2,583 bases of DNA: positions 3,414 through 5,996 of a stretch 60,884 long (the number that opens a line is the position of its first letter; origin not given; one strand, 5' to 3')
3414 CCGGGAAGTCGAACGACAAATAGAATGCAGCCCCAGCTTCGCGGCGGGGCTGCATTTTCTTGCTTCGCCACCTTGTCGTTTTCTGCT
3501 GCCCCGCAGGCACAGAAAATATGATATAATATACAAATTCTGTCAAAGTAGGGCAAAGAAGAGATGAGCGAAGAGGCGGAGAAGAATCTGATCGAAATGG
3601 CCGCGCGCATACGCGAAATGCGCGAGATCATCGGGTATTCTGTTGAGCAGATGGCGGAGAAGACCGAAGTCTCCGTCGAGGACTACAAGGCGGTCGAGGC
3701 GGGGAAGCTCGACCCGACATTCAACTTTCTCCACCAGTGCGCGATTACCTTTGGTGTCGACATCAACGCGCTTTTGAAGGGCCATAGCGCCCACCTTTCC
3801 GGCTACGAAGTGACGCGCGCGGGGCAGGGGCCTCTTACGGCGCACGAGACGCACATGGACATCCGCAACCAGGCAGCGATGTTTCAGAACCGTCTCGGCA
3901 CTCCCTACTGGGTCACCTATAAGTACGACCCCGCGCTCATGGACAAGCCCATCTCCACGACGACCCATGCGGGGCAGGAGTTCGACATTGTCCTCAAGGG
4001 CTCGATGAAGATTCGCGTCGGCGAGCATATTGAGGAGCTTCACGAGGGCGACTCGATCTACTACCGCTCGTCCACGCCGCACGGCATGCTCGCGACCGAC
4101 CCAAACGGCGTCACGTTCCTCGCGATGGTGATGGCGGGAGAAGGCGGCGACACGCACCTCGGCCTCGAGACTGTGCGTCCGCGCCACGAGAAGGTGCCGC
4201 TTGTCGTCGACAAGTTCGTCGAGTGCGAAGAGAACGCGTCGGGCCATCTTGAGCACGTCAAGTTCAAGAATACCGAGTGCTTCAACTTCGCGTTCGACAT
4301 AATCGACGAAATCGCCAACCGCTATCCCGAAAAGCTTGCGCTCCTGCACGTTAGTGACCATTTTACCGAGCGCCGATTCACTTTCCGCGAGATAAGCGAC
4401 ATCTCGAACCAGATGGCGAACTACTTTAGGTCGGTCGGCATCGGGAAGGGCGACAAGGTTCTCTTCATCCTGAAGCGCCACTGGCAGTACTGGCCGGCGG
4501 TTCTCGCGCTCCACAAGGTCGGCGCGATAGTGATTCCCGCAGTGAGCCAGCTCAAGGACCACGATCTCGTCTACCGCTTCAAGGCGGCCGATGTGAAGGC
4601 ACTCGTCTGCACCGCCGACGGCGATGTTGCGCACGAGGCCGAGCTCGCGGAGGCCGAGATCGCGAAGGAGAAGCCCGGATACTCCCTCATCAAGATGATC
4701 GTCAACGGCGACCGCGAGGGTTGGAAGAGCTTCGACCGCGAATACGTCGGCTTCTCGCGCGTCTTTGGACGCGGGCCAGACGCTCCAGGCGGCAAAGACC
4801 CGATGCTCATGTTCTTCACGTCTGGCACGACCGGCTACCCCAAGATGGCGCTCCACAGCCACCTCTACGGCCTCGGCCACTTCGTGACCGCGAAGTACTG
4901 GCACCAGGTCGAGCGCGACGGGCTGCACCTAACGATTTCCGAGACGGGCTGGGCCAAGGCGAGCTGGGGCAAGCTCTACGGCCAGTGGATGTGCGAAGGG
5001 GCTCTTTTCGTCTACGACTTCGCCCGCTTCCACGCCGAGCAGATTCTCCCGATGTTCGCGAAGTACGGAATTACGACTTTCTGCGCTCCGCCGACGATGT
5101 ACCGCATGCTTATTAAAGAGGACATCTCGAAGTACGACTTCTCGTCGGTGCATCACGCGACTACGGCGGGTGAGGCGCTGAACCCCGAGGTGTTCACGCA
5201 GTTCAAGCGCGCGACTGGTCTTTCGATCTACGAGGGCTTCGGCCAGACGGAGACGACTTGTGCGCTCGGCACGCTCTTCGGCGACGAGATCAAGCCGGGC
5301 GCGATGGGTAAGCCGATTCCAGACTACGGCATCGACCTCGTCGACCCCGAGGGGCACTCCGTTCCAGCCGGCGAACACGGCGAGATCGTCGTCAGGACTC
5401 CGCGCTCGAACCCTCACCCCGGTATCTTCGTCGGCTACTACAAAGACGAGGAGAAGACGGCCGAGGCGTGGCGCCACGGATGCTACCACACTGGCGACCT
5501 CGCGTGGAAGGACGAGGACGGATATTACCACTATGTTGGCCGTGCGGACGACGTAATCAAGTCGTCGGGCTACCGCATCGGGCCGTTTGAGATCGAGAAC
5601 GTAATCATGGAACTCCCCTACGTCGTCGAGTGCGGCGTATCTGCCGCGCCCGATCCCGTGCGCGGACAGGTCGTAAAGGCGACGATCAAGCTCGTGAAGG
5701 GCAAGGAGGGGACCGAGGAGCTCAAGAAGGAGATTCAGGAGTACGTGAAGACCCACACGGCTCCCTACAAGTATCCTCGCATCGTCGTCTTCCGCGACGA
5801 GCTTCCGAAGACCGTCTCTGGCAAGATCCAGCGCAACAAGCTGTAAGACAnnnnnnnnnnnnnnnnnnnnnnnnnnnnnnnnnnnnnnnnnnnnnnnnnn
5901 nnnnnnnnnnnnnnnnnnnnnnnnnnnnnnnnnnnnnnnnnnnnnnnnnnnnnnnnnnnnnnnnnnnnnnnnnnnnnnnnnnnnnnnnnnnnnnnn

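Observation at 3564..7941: Two unusual fusions in a two-gene unit: HTH-cupin regulator fused to an acyl-CoA synthetase, then an activase fused to a 2-hydroxyacyl-CoA-dehydratase-type domain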

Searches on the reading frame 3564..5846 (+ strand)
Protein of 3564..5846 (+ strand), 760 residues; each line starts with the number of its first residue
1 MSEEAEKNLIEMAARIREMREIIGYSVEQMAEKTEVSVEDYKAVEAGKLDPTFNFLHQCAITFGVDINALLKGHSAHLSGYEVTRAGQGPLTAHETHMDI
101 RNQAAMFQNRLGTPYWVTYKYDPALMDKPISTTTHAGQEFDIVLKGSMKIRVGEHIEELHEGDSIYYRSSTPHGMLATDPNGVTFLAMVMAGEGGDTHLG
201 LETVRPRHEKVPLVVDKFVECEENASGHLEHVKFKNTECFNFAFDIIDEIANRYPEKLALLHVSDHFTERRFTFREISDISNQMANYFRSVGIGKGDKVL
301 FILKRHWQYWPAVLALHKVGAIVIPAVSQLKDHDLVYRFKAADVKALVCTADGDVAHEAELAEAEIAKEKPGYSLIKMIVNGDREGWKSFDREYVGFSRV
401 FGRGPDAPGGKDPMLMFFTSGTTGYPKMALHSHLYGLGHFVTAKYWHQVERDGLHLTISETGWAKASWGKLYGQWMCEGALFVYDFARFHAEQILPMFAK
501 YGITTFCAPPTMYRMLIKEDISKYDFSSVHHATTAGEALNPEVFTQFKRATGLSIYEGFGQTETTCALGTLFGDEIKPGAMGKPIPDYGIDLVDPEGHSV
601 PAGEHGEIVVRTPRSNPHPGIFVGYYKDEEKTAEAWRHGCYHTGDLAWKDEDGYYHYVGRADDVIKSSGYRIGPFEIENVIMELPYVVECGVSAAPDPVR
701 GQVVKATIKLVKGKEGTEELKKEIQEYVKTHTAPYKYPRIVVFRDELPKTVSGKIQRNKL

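Call 6: search_protein_families(library=pfam, proteins=[window:3564-5846:+], max_evalue=0.01)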
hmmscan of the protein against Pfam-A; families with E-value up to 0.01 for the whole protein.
window:3564-5846:+ (760 aa): 6 families
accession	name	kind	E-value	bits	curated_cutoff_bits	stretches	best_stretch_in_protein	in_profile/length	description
PF00501.34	AMP-binding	-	6.2e-65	219.9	29.9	1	248-626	2-384/384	AMP-binding enzyme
PF13193.12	AMP-binding_C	-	1.9e-19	70.8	24.5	1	676-754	1-76/76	AMP-binding enzyme C-terminal domain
PF07883.17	Cupin_2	-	3.2e-09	36.8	27.2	1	133-187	14-68/70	Cupin domain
PF12844.13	HTH_19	-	2e-08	34.4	30.2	1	14-73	2-61/64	Helix-turn-helix domain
PF13560.12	HTH_31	-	1.2e-05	25.9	27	1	11-66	1-57/64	Helix-turn-helix domain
PF01381.28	HTH_3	-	0.00017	22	23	1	16-68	1-53/55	Helix-turn-helix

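Call 7: search_protein_families(library=ncbifam, proteins=[window:3564-5846:+], max_evalue=0.01)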
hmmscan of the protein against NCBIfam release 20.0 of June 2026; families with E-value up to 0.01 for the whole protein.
window:3564-5846:+ (760 aa): 104 families (the best 25 are shown)
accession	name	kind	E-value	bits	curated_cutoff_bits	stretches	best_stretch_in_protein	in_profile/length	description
NF047394.1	AcylCoAsynMbcS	equivalog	1.9e-127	426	850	1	244-760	12-516/525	acyl-CoA synthetase MbcS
NF003313.0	PRK04319.1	equivalog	7.5e-105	351.3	729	1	231-758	34-555/574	acetate--CoA ligase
NF004837.0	PRK06187.1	subfamily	5.3e-84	282.3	476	1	267-760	29-518/531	long-chain-fatty-acid--CoA ligase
NF006182.0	PRK08316.1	subfamily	4.9e-72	243.1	663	1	245-758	15-511/523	fatty acyl-CoA synthetase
TIGR02188.1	Ac_CoA_lig_AcsA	equivalog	2.2e-71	240.9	724.95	1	232-758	48-599/629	acetate--CoA ligase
NF006181.0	PRK08314.1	subfamily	6.3e-70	236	705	1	245-757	28-547/563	long-chain-fatty-acid--CoA ligase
NF001208.0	PRK00174.1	subfamily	1.5e-68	231.7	657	1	232-758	69-614/649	acetate--CoA ligase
TIGR02262.1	benz_CoA_lig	subfamily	3.4e-64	217.4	375.25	1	240-760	3-505/508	benzoate-CoA ligase family protein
NF004808.0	PRK06155.1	equivalog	3.1e-58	197.3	722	1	266-760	41-518/542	ATP-dependent acyl-CoA ligase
NF004822.0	PRK06178.1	equivalog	1.4e-57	195.6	782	2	415-760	217-563/571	acyl-CoA synthetase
NF005714.0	PRK07529.1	subfamily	1.4e-57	195.4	632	1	228-760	17-572/640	acyl-CoA synthetase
NF005220.0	PRK06710.1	equivalog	6.8e-57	192.8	1116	2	411-758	206-547/563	long-chain-fatty-acid--CoA ligase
NF005702.0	PRK07514.1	subfamily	1.3e-56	192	558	1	250-760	9-496/506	malonyl-CoA synthase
NF053567.1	HBDA_AROS1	equivalog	2.9e-56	190.9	1000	1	268-760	36-515/523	3-hydroxybenzoate--CoA ligase HbdA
NF009233.0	PRK12583.1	subfamily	4.1e-56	190.5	832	2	411-759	201-545/558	fatty acid CoA ligase family protein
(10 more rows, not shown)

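Call 8: find_homologous_proteins(query=window:3564-5846:+)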
Query window:3564-5846:+ (760 aa): 8000 proteins with E <= 0.001 among 8000 candidates; the best 120 are listed.
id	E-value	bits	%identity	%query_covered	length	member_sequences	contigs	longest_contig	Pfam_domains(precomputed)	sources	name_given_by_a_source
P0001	0.0e+0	1692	94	100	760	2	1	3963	PF12844.14,PF07883.18,PF00501.35,PF13193.13,PF13560.13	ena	-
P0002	0.0e+0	1674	95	100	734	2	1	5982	PF07883.18,PF00501.35,PF13193.13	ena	-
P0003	0.0e+0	1650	91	100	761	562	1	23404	PF12844.14,PF07883.18,PF00501.35,PF13193.13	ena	-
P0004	0.0e+0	1581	88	100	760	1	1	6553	PF12844.14,PF07883.18,PF00501.35,PF13193.13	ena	-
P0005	0.0e+0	1568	86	100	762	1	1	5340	PF07883.18,PF00501.35,PF13193.13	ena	-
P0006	0.0e+0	1564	87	99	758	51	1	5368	PF12844.14,PF07883.18,PF01381.29,PF00501.35,PF13193.13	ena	-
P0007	0.0e+0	1550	86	100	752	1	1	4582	PF12844.14,PF07883.18,PF00501.35,PF13193.13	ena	-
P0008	0.0e+0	1547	85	100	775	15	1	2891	PF12844.14,PF07883.18,PF00501.35,PF13193.13,PF13560.13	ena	-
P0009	0.0e+0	1546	86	100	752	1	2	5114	PF12844.14,PF07883.18,PF00501.35,PF13193.13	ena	-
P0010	0.0e+0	1543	85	100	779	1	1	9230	PF12844.14,PF07883.18,PF01381.29,PF00501.35,PF13193.13,PF13560.13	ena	-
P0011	0.0e+0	1542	85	100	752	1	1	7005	PF12844.14,PF07883.18,PF00501.35,PF13193.13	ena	-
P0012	0.0e+0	1540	85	100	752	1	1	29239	PF12844.14,PF07883.18,PF00501.35,PF13193.13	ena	-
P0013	0.0e+0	1539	86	100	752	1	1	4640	PF12844.14,PF07883.18,PF00501.35,PF13193.13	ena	-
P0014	0.0e+0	1537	84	100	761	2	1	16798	PF07883.18,PF00501.35,PF13193.13,PF13560.13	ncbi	-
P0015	0.0e+0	1535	82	100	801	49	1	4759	PF12844.14,PF07883.18,PF00501.35,PF13193.13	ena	-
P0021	0.0e+0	1485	81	100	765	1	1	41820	PF12844.14,PF07883.18,PF01381.29,PF00501.35,PF13193.13,PF13560.13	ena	-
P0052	0.0e+0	1457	81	99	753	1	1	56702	PF12844.14,PF07883.18,PF00501.35,PF13193.13,PF13560.13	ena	-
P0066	0.0e+0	1446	80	99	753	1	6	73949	PF12844.14,PF07883.18,PF01381.29,PF00501.35,PF13193.13,PF13560.13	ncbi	-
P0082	0.0e+0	1417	78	99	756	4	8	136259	PF12844.14,PF07883.18,PF00501.35,PF13193.13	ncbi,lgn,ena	-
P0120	0.0e+0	1236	70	99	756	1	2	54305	PF12844.14,PF07883.18,PF01381.29,PF00501.35,PF13193.13,PF13560.13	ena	-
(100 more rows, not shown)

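Call 11: search_solved_structures(query=window:3564-5846:+, max_evalue=0.001)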
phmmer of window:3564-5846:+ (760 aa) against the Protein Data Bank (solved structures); distinct sequences matched with E-value up to 0.001: 212 (the best 60 are shown).
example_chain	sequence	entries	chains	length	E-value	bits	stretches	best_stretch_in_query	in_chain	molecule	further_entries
3etc_A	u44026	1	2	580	1.5e-177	595.5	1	228-758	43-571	AMP-binding protein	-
8biq_D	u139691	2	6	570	5.6e-105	355.5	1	236-759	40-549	4-hydroxybutyrate--CoA ligase 1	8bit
2wd9_A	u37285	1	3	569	4.4e-101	342.6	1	239-760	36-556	ACYL-COENZYME A SYNTHETASE ACSM2A, MITOCHONDRIAL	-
2vze_A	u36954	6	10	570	4.4e-101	342.6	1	239-760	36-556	ACYL-COENZYME A SYNTHETASE ACSM2A, MITOCHONDRIAL | Acyl-coenzyme A synthetase ACSM2A, mitochondrial precursor | Acyl-coenzyme A synthetase ACSM2A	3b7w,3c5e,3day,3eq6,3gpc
9g79_B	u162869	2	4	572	1.8e-73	251.3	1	230-758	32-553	Acetyl-coenzyme A synthetase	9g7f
5u2a_A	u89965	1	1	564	8.3e-61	209.4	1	252-757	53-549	AMP-dependent synthetase and ligase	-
4wv3_A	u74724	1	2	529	7.2e-56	193.1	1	268-760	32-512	Anthranilate-CoA ligase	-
8rpk_A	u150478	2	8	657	2e-52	181.7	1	239-758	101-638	Acetate--CoA ligase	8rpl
6m2o_A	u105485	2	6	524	4.1e-46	160.8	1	238-760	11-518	Benzoate-coenzyme A ligase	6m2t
6m2u_A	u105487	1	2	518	4.2e-46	160.8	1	238-760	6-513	Benzoate-coenzyme A ligase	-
2p2b_A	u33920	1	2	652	4.7e-46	160.6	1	232-758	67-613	Acetyl-coenzyme A synthetase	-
2p2m_A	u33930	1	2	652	7.7e-46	159.9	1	232-758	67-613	Acetyl-coenzyme A synthetase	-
7mmz_A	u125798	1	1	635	7.7e-46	159.9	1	239-758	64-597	Acetyl-coenzyme A synthetase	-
2p2f_A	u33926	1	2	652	1.7e-45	158.8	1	232-758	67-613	Acetyl-coenzyme A synthetase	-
5jrh_A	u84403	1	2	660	1.8e-45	158.7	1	232-758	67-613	Acetyl-coenzyme A synthetase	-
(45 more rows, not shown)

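Call 21: find_encoding_contigs(protein=P0082, flank=6000, max_places=3)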
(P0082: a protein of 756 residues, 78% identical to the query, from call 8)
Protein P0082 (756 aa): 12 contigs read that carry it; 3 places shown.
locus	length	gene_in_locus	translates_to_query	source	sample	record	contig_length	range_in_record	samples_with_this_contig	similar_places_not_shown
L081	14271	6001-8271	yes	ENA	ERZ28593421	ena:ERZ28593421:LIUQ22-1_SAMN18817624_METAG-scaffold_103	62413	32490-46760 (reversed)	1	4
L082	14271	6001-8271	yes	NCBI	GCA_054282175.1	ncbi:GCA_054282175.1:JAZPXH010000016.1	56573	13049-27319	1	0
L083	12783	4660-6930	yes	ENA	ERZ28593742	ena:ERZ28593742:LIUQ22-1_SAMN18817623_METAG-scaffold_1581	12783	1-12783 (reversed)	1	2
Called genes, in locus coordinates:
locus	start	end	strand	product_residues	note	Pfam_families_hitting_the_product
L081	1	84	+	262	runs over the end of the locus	PF00181:Ribosomal_L2_N, PF03947:Ribosomal_L2_C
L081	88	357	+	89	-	PF00203:Ribosomal_S19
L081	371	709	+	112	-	PF00237:Ribosomal_L22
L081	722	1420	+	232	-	PF07650:KH_2, PF00189:Ribosomal_S3_C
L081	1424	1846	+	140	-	PF00252:Ribosomal_L16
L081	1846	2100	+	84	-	PF00366:Ribosomal_S17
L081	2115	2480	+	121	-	PF00238:Ribosomal_L14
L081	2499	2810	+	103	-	PF00467:KOW (weak), PF17136:ribosomal_L24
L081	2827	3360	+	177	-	PF00281:Ribosomal_L5, PF00673:Ribosomal_L5_C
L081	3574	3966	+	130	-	PF00410:Ribosomal_S8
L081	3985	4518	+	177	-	PF00347:Ribosomal_L6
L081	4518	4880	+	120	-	PF00861:Ribosomal_L18p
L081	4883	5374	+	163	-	PF00333:Ribosomal_S5, PF03719:Ribosomal_S5_C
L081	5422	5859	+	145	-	PF00828:Ribosomal_L27A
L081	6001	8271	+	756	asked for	PF12844:HTH_19 (faint), PF07883:Cupin_2, PF00501:AMP-binding, PF13193:AMP-binding_C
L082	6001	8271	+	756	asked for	PF12844:HTH_19 (faint), PF07883:Cupin_2, PF00501:AMP-binding, PF13193:AMP-binding_C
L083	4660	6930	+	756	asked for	PF12844:HTH_19 (faint), PF07883:Cupin_2, PF00501:AMP-binding, PF13193:AMP-binding_C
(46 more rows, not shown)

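Call 22: find_encoding_contigs(protein=P0120, flank=6000, max_places=3)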
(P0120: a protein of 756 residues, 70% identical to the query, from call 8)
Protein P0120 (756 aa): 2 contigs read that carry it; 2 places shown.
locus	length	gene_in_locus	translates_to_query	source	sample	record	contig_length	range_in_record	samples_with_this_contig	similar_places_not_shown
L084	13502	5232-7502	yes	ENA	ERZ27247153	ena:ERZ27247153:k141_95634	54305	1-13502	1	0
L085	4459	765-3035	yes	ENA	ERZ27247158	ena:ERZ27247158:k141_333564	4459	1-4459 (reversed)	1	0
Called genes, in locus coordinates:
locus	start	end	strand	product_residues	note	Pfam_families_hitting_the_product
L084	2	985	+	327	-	?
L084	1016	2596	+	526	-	PF00773:RNB, PF00575:S1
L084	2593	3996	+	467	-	PF12831:FAD_oxidored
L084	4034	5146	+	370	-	PF01636:APH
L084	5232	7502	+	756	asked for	PF01381:HTH_3 (weak), PF12844:HTH_19, PF13560:HTH_31 (weak), PF07883:Cupin_2, PF00501:AMP-binding, PF13193:AMP-binding_C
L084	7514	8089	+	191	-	-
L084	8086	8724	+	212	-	-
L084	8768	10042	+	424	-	PF02366:PMT, PF13231:PMT_2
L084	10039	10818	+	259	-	PF01522:Polysacc_deac_1, PF11959:DUF3473 (weak)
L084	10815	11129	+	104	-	-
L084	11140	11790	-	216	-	PF00730:HhH-GPD, PF00633:HHH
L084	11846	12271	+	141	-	PF05025:RbsD_FucU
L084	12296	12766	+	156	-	PF02130:YbeY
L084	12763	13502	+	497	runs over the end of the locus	PF00370:FGGY_N, PF02782:FGGY_C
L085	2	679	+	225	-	?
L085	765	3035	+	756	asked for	PF01381:HTH_3 (weak), PF12844:HTH_19, PF13560:HTH_31 (weak), PF07883:Cupin_2, PF00501:AMP-binding, PF13193:AMP-binding_C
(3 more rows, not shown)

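Call 63: list_cluster_members(proteins=[window:3564-5846:+, window:5851-7941:+, P0391, P0254])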
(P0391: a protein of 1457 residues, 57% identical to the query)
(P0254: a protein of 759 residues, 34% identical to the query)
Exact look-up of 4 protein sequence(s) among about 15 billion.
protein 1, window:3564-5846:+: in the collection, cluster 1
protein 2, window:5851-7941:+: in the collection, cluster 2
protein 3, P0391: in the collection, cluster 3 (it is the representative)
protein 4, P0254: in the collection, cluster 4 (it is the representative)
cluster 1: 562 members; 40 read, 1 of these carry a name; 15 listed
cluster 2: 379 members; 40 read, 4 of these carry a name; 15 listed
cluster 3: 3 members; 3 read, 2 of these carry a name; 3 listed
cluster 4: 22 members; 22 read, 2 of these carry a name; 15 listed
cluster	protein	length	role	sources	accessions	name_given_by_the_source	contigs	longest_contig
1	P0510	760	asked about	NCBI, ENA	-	-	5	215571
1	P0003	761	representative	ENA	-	-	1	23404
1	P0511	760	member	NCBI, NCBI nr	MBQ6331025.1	MAG: AMP-binding protein [Kiritimatiellae bacterium] | AMP-binding protein [Kiritimatiellia bacterium]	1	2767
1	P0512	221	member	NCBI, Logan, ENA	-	-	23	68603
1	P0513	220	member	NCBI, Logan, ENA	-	-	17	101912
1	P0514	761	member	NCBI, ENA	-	-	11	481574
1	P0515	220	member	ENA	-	-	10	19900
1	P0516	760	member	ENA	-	-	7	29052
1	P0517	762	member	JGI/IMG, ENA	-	-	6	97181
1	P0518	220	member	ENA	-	-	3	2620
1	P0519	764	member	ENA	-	-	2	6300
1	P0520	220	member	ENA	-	-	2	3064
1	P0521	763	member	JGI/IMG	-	-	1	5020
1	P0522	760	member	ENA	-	-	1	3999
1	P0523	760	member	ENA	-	-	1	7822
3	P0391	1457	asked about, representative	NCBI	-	-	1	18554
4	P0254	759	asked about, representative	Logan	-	-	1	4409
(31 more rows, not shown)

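Call 69: find_encoding_contigs(protein=P0066, flank=10000, max_places=2)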
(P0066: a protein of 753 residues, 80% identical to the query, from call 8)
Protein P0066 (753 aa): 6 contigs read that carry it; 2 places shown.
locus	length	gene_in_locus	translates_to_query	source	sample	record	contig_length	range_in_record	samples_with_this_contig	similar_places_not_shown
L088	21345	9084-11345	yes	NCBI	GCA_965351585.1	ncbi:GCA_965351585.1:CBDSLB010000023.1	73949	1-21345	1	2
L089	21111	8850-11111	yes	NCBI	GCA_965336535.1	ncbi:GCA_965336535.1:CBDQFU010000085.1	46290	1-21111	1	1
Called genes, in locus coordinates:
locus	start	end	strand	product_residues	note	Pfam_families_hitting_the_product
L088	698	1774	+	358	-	PF02729:OTCace_N, PF00185:OTCace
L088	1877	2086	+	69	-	PF01197:Ribosomal_L31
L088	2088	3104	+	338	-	PF03462:PCRF, PF00472:RF-1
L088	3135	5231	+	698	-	PF01869:BcrAD_BadFG, PF06050:HGD-D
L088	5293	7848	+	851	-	PF07549:Sec_GG (faint), PF21760:SecD_1st, PF22599:SecDF_P1_head, PF02355:SecD_SecF_C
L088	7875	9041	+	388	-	PF00389:2-Hacid_dh, PF02826:2-Hacid_dh_C, PF03446:NAD_binding_2 (weak)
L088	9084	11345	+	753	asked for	PF01381:HTH_3, PF12844:HTH_19, PF13560:HTH_31, PF07883:Cupin_2, PF00501:AMP-binding, PF13193:AMP-binding_C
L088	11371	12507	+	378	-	PF03462:PCRF, PF00472:RF-1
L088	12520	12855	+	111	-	-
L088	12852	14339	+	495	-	PF00496:SBP_bac_5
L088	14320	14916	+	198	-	PF00814:TsaD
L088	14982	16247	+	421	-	PF01979:Amidohydro_1, PF07969:Amidohydro_3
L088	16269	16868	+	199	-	PF01048:PNP_UDP_1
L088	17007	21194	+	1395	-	PF00801:PKD (weak), PF18911:PKD_4 (faint)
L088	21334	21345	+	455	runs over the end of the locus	PF00245:Alk_phosphatase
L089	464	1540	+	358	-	PF02729:OTCace_N, PF00185:OTCace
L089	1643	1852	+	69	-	PF01197:Ribosomal_L31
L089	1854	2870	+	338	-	PF03462:PCRF, PF00472:RF-1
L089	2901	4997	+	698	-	PF01869:BcrAD_BadFG, PF06050:HGD-D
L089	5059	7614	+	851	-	PF07549:Sec_GG (faint), PF21760:SecD_1st, PF22599:SecDF_P1_head, PF02355:SecD_SecF_C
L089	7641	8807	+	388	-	PF00389:2-Hacid_dh, PF02826:2-Hacid_dh_C, PF03446:NAD_binding_2 (weak)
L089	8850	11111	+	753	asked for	PF01381:HTH_3, PF12844:HTH_19, PF13560:HTH_31, PF07883:Cupin_2, PF00501:AMP-binding, PF13193:AMP-binding_C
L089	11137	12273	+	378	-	PF03462:PCRF, PF00472:RF-1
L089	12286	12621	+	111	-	-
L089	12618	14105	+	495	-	PF00496:SBP_bac_5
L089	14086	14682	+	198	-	PF00814:TsaD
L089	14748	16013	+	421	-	PF01979:Amidohydro_1, PF07969:Amidohydro_3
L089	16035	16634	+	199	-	PF01048:PNP_UDP_1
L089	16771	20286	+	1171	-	PF18911:PKD_4 (faint), PF00801:PKD (weak)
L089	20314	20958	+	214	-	-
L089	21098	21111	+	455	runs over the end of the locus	PF00245:Alk_phosphatase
